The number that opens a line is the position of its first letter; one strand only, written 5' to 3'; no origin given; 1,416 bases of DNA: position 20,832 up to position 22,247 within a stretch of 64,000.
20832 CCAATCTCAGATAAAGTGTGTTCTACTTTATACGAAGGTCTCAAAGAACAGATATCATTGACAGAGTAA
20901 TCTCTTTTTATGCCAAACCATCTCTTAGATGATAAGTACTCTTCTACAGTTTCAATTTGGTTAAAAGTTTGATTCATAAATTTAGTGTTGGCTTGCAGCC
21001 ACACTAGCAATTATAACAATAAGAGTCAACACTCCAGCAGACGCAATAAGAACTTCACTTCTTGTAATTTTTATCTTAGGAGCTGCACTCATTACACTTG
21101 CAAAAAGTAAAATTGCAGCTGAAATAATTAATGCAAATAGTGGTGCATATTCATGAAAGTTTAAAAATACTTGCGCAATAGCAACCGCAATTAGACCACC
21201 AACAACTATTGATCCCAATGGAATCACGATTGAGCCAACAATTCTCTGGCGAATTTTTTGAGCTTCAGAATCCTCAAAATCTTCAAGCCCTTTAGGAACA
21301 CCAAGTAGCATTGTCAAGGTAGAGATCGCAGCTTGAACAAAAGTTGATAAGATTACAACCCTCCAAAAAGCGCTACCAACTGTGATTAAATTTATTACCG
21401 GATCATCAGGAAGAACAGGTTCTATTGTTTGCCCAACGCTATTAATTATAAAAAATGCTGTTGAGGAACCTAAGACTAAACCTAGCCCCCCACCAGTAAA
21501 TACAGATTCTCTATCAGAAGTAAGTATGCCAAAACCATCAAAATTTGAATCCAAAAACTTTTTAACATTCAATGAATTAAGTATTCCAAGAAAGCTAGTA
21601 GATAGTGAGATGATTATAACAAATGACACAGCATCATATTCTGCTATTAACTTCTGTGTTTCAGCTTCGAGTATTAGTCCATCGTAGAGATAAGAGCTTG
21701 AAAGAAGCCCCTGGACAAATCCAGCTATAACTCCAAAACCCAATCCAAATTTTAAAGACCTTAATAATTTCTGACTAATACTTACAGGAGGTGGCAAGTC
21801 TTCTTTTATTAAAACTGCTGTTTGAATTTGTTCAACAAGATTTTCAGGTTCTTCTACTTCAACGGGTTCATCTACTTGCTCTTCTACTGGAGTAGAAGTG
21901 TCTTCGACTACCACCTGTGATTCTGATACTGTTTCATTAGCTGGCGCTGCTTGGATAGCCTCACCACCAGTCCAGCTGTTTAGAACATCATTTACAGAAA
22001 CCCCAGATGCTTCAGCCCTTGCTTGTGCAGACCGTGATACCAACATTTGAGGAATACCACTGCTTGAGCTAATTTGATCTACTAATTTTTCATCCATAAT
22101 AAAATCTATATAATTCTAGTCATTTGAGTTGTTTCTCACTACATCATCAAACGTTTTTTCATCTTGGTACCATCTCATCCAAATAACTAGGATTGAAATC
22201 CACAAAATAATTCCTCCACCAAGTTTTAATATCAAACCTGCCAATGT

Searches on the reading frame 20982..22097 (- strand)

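Call 13: search_protein_families(library=pfam, proteins=[window:20982-22097:-], max_evalue=0.00001)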
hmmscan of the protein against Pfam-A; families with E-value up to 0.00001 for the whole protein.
window:20982-22097:- (371 aa): 0 families

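Call 36: search_protein_families(library=ncbifam, proteins=[window:20982-22097:-], max_evalue=0.00001)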
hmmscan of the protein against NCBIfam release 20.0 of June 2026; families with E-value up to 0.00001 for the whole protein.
window:20982-22097:- (371 aa): 0 families

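Call 47: search_protein_families(library=ncbifam, proteins=[window:20982-22097:-], max_evalue=0.01)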
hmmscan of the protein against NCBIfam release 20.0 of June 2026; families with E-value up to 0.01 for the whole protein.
window:20982-22097:- (371 aa): 1 family
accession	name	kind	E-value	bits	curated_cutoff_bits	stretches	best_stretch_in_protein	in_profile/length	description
NF045951.1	MAG0110_fam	subfamily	0.0011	18.3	98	1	220-366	41-163/237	MAG0110 family membrane protein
